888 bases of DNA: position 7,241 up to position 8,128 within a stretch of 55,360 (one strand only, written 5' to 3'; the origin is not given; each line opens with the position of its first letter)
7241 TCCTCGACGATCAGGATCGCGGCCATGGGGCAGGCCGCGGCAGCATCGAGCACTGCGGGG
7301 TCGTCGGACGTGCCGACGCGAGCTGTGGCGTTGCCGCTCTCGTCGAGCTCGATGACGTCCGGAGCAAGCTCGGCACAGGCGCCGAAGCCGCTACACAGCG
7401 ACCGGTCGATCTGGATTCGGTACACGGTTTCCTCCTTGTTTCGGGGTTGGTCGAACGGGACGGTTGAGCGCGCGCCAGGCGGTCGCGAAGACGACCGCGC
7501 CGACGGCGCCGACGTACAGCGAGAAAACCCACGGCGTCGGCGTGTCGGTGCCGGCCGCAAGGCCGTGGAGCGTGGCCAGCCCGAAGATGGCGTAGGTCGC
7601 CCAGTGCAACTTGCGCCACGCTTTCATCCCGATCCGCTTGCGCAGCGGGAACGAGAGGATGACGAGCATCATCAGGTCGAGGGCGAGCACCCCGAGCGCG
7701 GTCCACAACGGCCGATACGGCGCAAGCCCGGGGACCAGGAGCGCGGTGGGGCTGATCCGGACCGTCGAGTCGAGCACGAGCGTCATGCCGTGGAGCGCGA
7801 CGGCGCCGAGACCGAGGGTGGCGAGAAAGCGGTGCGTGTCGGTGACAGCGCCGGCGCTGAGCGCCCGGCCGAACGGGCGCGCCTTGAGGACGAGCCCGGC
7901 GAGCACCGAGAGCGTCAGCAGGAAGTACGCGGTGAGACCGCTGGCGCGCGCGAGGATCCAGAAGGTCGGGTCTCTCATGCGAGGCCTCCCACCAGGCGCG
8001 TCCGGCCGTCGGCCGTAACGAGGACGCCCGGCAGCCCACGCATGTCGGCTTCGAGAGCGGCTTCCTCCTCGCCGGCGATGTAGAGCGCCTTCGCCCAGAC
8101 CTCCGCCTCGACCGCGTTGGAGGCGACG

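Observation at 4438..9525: Split NOX/FRE-like electron-export operon: ferredoxin reductase, ferredoxin, bis-heme membrane protein and ApbE, with no recognisable acceptor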

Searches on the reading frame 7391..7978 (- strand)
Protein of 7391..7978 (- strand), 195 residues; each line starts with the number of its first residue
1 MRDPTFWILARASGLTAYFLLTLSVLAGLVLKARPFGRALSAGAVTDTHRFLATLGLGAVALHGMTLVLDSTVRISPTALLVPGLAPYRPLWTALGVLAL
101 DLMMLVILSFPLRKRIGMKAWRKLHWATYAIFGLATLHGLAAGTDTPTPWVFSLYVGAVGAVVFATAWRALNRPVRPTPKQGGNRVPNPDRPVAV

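Call 3: search_protein_families(library=pfam, proteins=[window:7391-7978:-], max_evalue=0.1)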
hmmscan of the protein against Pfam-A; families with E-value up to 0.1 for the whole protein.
window:7391-7978:- (195 aa): 1 family
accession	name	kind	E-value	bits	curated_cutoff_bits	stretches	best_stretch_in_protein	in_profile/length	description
PF01794.25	Ferric_reduct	-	2.5e-05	24.8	28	1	14-135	2-120/121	Ferric reductase like transmembrane component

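Call 6: find_homologous_proteins(query=window:7391-7978:-, max_evalue=0.001)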
Query window:7391-7978:- (195 aa): 2512 proteins with E <= 0.001 among 6233 candidates; the best 120 are listed.
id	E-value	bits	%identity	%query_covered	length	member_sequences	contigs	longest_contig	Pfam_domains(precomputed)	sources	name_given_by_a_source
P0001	1.1e-109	383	89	100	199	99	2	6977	PF01794.26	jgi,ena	jgi:sulfoxide reductase heme-binding subunit YedZ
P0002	2.0e-105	369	87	100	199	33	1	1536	PF01794.26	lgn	-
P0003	2.9e-103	362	86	100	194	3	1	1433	PF01794.26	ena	-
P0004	6.5e-102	357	83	100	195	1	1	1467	PF01794.26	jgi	jgi:sulfoxide reductase heme-binding subunit YedZ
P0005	1.6e-99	350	82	100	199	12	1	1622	PF01794.26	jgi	jgi:methionine sulfoxide reductase heme-binding subunit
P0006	7.2e-98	344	80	100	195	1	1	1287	-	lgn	-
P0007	1.5e-97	343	82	100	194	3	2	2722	PF01794.26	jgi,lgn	-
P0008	1.7e-97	343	82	100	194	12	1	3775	-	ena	-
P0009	1.5e-95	337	80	100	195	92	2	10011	PF01794.26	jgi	jgi:sulfoxide reductase heme-binding subunit YedZ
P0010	3.9e-95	335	81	100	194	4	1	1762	PF01794.26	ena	-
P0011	2.8e-87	310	74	100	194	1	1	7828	PF01794.26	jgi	jgi:sulfoxide reductase heme-binding subunit YedZ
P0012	4.1e-87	309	74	100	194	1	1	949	PF01794.26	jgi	-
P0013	5.4e-84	299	72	100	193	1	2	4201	PF01794.26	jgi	jgi:methionine sulfoxide reductase heme-binding subunit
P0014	3.0e-83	296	72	100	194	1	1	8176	PF01794.26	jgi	jgi:methionine sulfoxide reductase heme-binding subunit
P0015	8.7e-83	295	73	100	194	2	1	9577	PF01794.26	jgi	jgi:sulfoxide reductase heme-binding subunit YedZ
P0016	1.2e-82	295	72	100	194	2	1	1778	PF01794.26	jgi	jgi:sulfoxide reductase heme-binding subunit YedZ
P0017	3.6e-82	293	91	77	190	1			PF01794.26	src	-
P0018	7.9e-82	292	70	100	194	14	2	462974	PF01794.26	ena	-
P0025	8.6e-81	288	70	100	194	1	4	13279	PF01794.26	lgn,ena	-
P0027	1.7e-80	288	71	100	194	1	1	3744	PF01794.26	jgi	jgi:methionine sulfoxide reductase heme-binding subunit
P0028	3.6e-80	286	70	100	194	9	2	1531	PF01794.26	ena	-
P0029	3.7e-80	286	68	100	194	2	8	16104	PF01794.26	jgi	jgi:sulfoxide reductase heme-binding subunit YedZ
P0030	4.0e-80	286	71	100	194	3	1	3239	PF01794.26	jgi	jgi:methionine sulfoxide reductase heme-binding subunit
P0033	1.0e-79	285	71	99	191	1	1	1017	PF01794.26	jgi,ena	-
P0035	1.3e-79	285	71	100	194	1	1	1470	PF01794.26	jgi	jgi:methionine sulfoxide reductase heme-binding subunit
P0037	2.0e-79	284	72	100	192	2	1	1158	PF01794.26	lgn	-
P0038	2.4e-79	284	68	100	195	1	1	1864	PF01794.26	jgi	jgi:methionine sulfoxide reductase heme-binding subunit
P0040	2.7e-79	284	70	100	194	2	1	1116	PF01794.26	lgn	-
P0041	2.8e-79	284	69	100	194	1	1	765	PF01794.26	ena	-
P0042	3.4e-79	283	70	99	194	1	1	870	PF01794.26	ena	-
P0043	4.4e-79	283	70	100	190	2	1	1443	PF01794.26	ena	-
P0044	4.8e-79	283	75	90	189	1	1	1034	PF01794.26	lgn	-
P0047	6.8e-79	282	71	100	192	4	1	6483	PF01794.26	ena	-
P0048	9.4e-79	282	69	100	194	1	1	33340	PF01794.26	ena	-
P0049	1.3e-78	281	71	93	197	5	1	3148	PF01794.26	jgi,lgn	jgi:sulfoxide reductase heme-binding subunit YedZ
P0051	1.6e-78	281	71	100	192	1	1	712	PF01794.26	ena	-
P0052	2.7e-78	280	69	100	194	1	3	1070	PF01794.26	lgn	-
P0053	3.1e-78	280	70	100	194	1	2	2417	PF01794.26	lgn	-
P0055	3.3e-78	280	67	99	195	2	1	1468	PF01794.26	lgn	-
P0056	3.3e-78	280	67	100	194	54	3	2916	PF01794.26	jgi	jgi:sulfoxide reductase heme-binding subunit YedZ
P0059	4.4e-78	280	68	100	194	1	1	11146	PF01794.26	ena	-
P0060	5.0e-78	279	69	100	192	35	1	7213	PF01794.26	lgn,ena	-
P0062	5.2e-78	279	67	100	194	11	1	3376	PF01794.26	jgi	jgi:sulfoxide reductase heme-binding subunit YedZ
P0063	5.2e-78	279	69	100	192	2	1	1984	PF01794.26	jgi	jgi:methionine sulfoxide reductase heme-binding subunit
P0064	6.1e-78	279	69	100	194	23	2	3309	PF01794.26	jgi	jgi:sulfoxide reductase heme-binding subunit YedZ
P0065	8.3e-78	279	68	100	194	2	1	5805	PF01794.26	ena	-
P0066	9.0e-78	279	68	100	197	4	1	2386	PF01794.26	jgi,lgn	jgi:sulfoxide reductase heme-binding subunit YedZ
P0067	1.2e-77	278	68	100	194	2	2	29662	PF01794.26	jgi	jgi:methionine sulfoxide reductase heme-binding subunit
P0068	1.2e-77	278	68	100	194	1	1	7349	PF01794.26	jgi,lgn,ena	jgi:sulfoxide reductase heme-binding subunit YedZ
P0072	1.5e-77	278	73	91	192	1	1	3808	PF01794.26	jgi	jgi:methionine sulfoxide reductase heme-binding subunit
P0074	2.1e-77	277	66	100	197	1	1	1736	PF01794.26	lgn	-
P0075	2.2e-77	277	67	100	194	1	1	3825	PF01794.26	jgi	-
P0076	2.3e-77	277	67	100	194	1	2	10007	PF01794.26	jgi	jgi:sulfoxide reductase heme-binding subunit YedZ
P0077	2.6e-77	277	68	100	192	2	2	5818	PF01794.26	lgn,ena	-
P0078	2.8e-77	277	67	98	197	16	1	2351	PF01794.26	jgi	jgi:sulfoxide reductase heme-binding subunit YedZ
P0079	2.9e-77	277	67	100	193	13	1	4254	PF01794.26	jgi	jgi:sulfoxide reductase heme-binding subunit YedZ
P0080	3.2e-77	277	69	98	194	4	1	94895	PF01794.26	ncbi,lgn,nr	ncbi:MAG TPA: hypothetical protein VLB89_03030 [Gaiellaceae bacterium]|nr:hypothetical protein [Gaie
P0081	3.7e-77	277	69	98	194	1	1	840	PF01794.26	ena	-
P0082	3.7e-77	277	69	98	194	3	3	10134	PF01794.26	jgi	jgi:methionine sulfoxide reductase heme-binding subunit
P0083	3.8e-77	277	68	100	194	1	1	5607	PF01794.26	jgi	jgi:methionine sulfoxide reductase heme-binding subunit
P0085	4.4e-77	276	69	100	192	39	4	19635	PF01794.26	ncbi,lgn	ncbi:MAG: ferric reductase-like transmembrane domain-containing protein [Gaiellaceae bacterium]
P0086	4.6e-77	276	68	100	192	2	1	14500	PF01794.26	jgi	jgi:methionine sulfoxide reductase heme-binding subunit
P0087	5.5e-77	276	70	99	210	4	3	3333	PF01794.26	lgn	-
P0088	9.8e-77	275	69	100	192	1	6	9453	PF01794.26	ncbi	ncbi:MAG: ferric reductase-like transmembrane domain-containing protein [Gaiellaceae bacterium]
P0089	1.3e-76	275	70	100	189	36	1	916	PF01794.26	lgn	-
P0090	1.4e-76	275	68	100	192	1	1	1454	PF01794.26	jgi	jgi:sulfoxide reductase heme-binding subunit YedZ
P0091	1.4e-76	275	67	100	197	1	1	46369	PF01794.26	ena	-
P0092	1.5e-76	275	67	100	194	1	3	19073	PF01794.26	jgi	jgi:sulfoxide reductase heme-binding subunit YedZ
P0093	1.6e-76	275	72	94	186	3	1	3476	PF01794.26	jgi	jgi:sulfoxide reductase heme-binding subunit YedZ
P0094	1.9e-76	274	71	97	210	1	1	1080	PF01794.26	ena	-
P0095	2.0e-76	274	68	99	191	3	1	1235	PF01794.26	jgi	jgi:sulfoxide reductase heme-binding subunit YedZ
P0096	2.1e-76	274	69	100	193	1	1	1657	PF01794.26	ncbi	-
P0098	2.3e-76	274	68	100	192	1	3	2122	PF01794.26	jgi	jgi:sulfoxide reductase heme-binding subunit YedZ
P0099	2.3e-76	274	68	100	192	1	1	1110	PF01794.26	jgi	jgi:sulfoxide reductase heme-binding subunit YedZ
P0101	2.4e-76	274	72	94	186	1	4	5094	PF01794.26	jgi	jgi:sulfoxide reductase heme-binding subunit YedZ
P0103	3.1e-76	274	68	100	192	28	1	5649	PF01794.26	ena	-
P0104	3.4e-76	273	68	100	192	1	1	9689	PF01794.26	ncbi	ncbi:MAG: ferric reductase-like transmembrane domain-containing protein [Gaiellaceae bacterium]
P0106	3.7e-76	273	69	100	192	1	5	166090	PF01794.26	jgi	jgi:methionine sulfoxide reductase heme-binding subunit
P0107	4.8e-76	273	72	91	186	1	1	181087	PF01794.26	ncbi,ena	-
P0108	5.0e-76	273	68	100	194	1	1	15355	PF01794.26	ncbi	-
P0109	5.5e-76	273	71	93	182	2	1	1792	PF01794.26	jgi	jgi:sulfoxide reductase heme-binding subunit YedZ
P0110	5.6e-76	273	71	99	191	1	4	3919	PF01794.26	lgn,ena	-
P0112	6.4e-76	273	65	100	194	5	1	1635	PF01794.26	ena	-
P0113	7.2e-76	272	67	100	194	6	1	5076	PF01794.26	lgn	-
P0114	7.2e-76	272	69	100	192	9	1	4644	PF01794.26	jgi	jgi:methionine sulfoxide reductase heme-binding subunit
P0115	7.2e-76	272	68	100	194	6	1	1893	PF01794.26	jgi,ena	jgi:predicted ferric reductase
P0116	7.2e-76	272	68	98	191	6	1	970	PF01794.26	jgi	jgi:predicted ferric reductase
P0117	8.4e-76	272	67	100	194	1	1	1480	PF01794.26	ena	-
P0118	9.1e-76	272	66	100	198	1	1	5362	PF01794.26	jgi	jgi:sulfoxide reductase heme-binding subunit YedZ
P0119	1.1e-75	272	69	100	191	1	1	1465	PF01794.26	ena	-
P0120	1.2e-75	272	69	100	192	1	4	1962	PF01794.26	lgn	-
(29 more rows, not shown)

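Call 7: search_protein_families(library=ncbifam, proteins=[window:7391-7978:-], max_evalue=0.01)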
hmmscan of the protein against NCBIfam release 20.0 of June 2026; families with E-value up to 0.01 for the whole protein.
window:7391-7978:- (195 aa): 1 family
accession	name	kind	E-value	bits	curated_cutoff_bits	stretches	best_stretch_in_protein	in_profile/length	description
NF040998.1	MamZ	equivalog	4.7e-05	22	650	1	94-160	544-613/633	magnetosome biogenesis transporter MamZ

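Call 8: find_related_loci(query=window:7391-7978:-, collection=genome_contigs, flank=8000)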
Query window:7391-7978:- (195 aa) in genome_contigs; peptide patterns used: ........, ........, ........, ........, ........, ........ (x = any residue, [..] = any of these).
240 stretches matched a pattern; 77 encode a relative of the query (tblastn E <= 1e-3); 77 distinct loci.
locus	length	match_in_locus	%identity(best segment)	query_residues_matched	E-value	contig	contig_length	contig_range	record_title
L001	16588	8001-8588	91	1-192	1e-112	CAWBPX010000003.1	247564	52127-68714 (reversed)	MAG: uncultured Actinomycetes bacterium isolate MFD09126.bin.2.34 genome assembly, contig: contig_16645, whole genome sh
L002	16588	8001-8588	90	1-192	2e-112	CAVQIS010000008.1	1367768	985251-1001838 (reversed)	MAG: uncultured Actinomycetes bacterium isolate MFD10043.bin.2.35 genome assembly, contig: contig_9373, whole genome sho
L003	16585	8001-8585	85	1-195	6e-106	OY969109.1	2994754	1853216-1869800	MAG: uncultured Actinomycetes bacterium isolate MFD10007.bin.1.148 genome assembly, chromosome: 1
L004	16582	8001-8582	84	1-195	3e-102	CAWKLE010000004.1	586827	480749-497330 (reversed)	MAG: uncultured Actinomycetes bacterium isolate MFD08669.bin.1.20 genome assembly, contig: contig_704, whole genome shot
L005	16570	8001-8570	83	5-195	4e-99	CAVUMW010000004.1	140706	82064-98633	MAG: uncultured Actinomycetes bacterium isolate MFD06298.bin.2.13 genome assembly, contig: contig_31075, whole genome sh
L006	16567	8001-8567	72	1-190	1e-86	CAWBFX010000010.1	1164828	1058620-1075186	MAG: uncultured Actinomycetes bacterium isolate MFD08669.bin.2.35 genome assembly, contig: contig_9904, whole genome sho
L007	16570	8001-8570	70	1-191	3e-84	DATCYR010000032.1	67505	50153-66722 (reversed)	MAG TPA_asm: Gaiellaceae bacterium isolate SMAG_U49 k141_684997, whole genome shotgun sequence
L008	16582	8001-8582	69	1-195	1e-82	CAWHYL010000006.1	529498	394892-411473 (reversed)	MAG: uncultured Actinomycetes bacterium isolate MFD08700.bin.1.95 genome assembly, contig: contig_6819, whole genome sho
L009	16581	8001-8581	95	1-195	4e-97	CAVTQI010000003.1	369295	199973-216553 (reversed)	MAG: uncultured Actinomycetes bacterium isolate MFD00392.bin.3.658 genome assembly, contig: contig_23933, whole genome s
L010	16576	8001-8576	68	1-195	6e-78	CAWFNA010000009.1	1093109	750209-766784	MAG: uncultured Actinomycetes bacterium isolate MFD03975.bin.2.249 genome assembly, contig: contig_6662, whole genome sh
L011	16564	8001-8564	70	3-195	1e-77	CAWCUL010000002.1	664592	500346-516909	MAG: uncultured Actinomycetes bacterium isolate MFD04944.bin.1.249 genome assembly, contig: contig_24102, whole genome s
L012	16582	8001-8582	64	3-195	4e-76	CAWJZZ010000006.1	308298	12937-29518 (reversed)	MAG: uncultured Actinomycetes bacterium isolate MFD03975.bin.2.42 genome assembly, contig: contig_143484, whole genome s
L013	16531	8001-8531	67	3-179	1e-75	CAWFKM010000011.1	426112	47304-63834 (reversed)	MAG: uncultured Actinomycetes bacterium isolate MFD06435.bin.2.132 genome assembly, contig: contig_42019, whole genome s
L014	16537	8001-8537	70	1-179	1e-75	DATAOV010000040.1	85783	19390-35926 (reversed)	MAG TPA_asm: Gaiellaceae bacterium isolate SMAG_U7054 k141_6888328, whole genome shotgun sequence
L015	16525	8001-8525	70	3-178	4e-75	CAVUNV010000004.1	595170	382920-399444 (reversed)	MAG: uncultured Actinomycetes bacterium isolate MFD02134.bin.2.242 genome assembly, contig: contig_17257, whole genome s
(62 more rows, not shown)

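Call 22: search_solved_structures(query=A2, max_evalue=10, show_alignments=3)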
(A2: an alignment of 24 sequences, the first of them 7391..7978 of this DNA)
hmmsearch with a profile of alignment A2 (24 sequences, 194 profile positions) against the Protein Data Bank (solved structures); distinct sequences matched with E-value up to 10: 0.

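Call 27: predict_structure(alignment_id=A2)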
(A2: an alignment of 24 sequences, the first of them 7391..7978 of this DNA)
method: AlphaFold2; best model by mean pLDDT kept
length: 195 residues; sequences in the alignment: 24
mean_pLDDT: 57.6   pTM: 0.41
mean pLDDT of the five models: 57.6, 57.1, 49.3, 48.1, 46.5
residues with pLDDT >= 90: 0; 70-90: 13; 50-70: 155; < 50: 27
segments of 3 or more residues with pLDDT < 50: 1-9, 177-184
pLDDT, mean of each block of 10 residues (from residue 1): 46 57 61 55 59 61 57 54 57 62 67 74 68 59 54 53 53 51 48 47
secondary structure, 60 per line:
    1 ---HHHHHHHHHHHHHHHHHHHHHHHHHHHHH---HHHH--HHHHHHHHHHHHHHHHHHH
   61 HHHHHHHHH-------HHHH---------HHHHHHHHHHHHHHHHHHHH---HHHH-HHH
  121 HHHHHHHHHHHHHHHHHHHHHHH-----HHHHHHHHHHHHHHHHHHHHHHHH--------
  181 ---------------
elements in order: H4-32 H36-39 H42-69 H77-80 H90-109 H113-116 H118-143 H149-172

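Call 28: search_protein_families(library=pfam, alignment_id=A2, max_evalue=0.01)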
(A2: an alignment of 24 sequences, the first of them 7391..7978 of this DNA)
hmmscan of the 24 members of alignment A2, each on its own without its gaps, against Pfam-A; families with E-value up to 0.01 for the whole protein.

A. member 1, window:7391-7978:- (195 aa): 1 family
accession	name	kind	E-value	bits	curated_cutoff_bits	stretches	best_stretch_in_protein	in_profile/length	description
PF01794.25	Ferric_reduct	-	2.5e-05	24.8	28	1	14-135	2-120/121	Ferric reductase like transmembrane component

B. families by the number of members that match (of 24 scanned): 4 families
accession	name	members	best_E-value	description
PF01794.25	Ferric_reduct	24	4.1e-08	Ferric reductase like transmembrane component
PF14358.11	DUF4405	3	0.0012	Domain of unknown function (DUF4405)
PF24838.2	8xMP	1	0.008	Octameric membrane protein family (8xMP)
PF01292.26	Ni_hydr_CYTB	1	0.0091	Prokaryotic cytochrome b561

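Call 32: fold_search(model_id=the predicted structure, library=pdb)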
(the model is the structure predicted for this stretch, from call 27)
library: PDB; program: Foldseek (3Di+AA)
matches with E <= 10: 292; with E <= 0.001: 0
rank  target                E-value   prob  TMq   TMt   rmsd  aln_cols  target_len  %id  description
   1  8qq7                  7.7e-02  0.99  0.47  0.26  10.5       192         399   18  Structure of SpNOX: a Bacterial NADPH oxidase (released 2024-05-08)
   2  5jr9_C                2.8e-01  0.38  0.23  0.24  13.3       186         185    9  Crystal structure of apo-NeC3PO (released 2016-09-28)
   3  5w93_A                2.9e-01  0.92  0.35  0.48  14.5       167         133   13  p130Cas complex with paxillin LD1 (released 2017-09-06)
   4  5jr9_A                3.3e-01  0.35  0.23  0.23  13.4       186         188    9  Crystal structure of apo-NeC3PO (released 2016-09-28)
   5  8ywf_R                5.0e-01  0.38  0.28  0.16  18.5       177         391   14  Cryo-EM structure of GLP1 complex bound with Retatrutide (released 2025-04-16)
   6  3t6g_B                5.5e-01  0.82  0.34  0.47  14.5       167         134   13  Structure of the complex between NSP3 (SHEP1) and p130Cas (released 2011-11-23)
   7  6vn7_R                5.7e-01  0.18  0.22  0.17  19.4       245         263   14  Cryo-EM structure of an activated VIP1 receptor-G protein complex (released 2020-09-02)
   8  6hcy_A                9.4e-01  0.89  0.53  0.27   9.2       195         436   17  human STEAP4 bound to NADP, FAD, heme and Fe(III)-NTA. (released 2018-10-24)
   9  7xge_C                9.4e-01  0.18  0.24  0.27  12.9       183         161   14  Crystal structure of MCL-1 in complex with computationally designed inhibitor protein (released 2022-07-20)
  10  6s18_A                1.1e+00  0.57  0.33  0.41  12.3       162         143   12  Ligand binding domain of the P. putida receptor PcaY_PP in complex with glycerol (released 2020-10-21)
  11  9ukv_A                1.1e+00  0.15  0.23  0.12  17.8       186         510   20  JM Complex - E. coli MurJ, Levivirus M lysis protein LysM (SglM) (released 2025-09-10)
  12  6xmj_Q                1.2e+00  0.11  0.23  0.22  19.9       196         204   15  Human 20S proteasome bound to an engineered 11S (PA26) activator (released 2020-07-22)
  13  7vvm_R                1.2e+00  0.10  0.20  0.13  20.1       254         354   14  PTH-bound human PTH1R in complex with Gs (class3) (released 2022-08-03)
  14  8yw5_R                1.3e+00  0.20  0.28  0.17  18.1       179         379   13  Cryo-EM structure of the retatrutide-bound human GCGR-Gs complex (released 2024-08-07)
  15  6s38_B                1.3e+00  0.51  0.35  0.46   8.3       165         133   11  Ligand binding domain of the P. putida receptor PcaY_PP in complex with quinate (released 2020-10-21)
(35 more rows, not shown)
